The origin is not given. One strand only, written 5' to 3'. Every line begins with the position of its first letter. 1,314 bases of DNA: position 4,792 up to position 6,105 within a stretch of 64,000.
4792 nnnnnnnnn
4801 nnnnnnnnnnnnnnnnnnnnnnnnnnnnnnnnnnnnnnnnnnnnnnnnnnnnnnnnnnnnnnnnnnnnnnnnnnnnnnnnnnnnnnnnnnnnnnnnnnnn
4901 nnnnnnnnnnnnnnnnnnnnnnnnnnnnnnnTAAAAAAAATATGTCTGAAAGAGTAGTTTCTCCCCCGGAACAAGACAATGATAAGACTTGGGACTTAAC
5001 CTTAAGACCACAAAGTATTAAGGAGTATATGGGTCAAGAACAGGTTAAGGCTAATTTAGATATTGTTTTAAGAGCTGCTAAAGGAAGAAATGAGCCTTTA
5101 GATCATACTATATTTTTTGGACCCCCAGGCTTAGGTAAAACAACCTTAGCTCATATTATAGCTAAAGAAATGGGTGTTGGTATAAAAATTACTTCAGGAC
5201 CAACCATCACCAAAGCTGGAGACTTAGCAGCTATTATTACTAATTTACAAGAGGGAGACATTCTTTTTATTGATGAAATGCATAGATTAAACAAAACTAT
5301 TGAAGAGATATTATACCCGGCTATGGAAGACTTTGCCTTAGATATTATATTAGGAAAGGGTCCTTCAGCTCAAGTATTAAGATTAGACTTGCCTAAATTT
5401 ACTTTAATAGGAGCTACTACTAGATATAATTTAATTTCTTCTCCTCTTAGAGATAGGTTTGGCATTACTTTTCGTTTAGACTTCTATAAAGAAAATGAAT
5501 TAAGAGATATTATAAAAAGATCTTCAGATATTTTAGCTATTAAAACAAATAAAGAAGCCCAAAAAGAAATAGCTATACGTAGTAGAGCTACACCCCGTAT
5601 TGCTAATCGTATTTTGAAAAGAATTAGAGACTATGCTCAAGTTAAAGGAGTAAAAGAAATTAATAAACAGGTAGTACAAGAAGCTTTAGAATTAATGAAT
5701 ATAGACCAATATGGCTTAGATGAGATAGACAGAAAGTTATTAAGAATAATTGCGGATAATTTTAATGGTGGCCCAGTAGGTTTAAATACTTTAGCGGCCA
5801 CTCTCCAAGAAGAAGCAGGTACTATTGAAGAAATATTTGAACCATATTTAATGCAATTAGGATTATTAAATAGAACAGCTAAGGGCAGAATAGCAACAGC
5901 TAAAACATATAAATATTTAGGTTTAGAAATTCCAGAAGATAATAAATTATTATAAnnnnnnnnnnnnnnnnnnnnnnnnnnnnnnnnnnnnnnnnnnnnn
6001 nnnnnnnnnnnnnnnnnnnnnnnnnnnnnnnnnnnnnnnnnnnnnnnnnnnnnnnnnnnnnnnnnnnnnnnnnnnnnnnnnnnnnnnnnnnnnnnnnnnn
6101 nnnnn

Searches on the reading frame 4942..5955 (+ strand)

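Call 85: search_protein_families(library=pfam, proteins=[window:4942-5955:+], max_evalue=0.01)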
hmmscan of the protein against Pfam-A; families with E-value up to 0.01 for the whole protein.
window:4942-5955:+ (337 aa): 11 families
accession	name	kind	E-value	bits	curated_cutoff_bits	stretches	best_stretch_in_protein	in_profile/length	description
PF05496.18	RuvB_N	-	2.9e-77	258.3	27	1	21-179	1-159/159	Holliday junction DNA helicase RuvB P-loop domain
PF17864.7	AAA_lid_4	-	4.4e-28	97.3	27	1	182-255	1-74/74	RuvB AAA lid domain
PF05491.19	RuvB_C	-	9e-26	90.1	24.7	1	256-326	1-71/72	RuvB C-terminal winged helix domain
PF00004.35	AAA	-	2.1e-21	77.2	21.2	1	57-179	2-129/131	ATPase family associated with various cellular activities (AAA)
PF07728.20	AAA_5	-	2e-08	34.8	22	1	55-173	1-139/139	AAA domain (dynein-related subfamily)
PF01078.27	Mg_chelatase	-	8.9e-06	25.7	20.3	0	27-74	3-43/207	Magnesium chelatase, subunit ChlI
PF00910.28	RNA_helicase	-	0.00074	20.4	21.5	1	57-123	2-70/105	RNA helicase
PF13238.12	AAA_18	-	0.0023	18.8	29.4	1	59-125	4-68/128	AAA domain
PF13401.12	AAA_22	-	0.0026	18.5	27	0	56-74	8-26/130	AAA domain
PF13173.12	AAA_14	-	0.0047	17.4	27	0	57-134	6-92/129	AAA domain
PF13207.12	AAA_17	-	0.0076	17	27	0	59-86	1-20/136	AAA domain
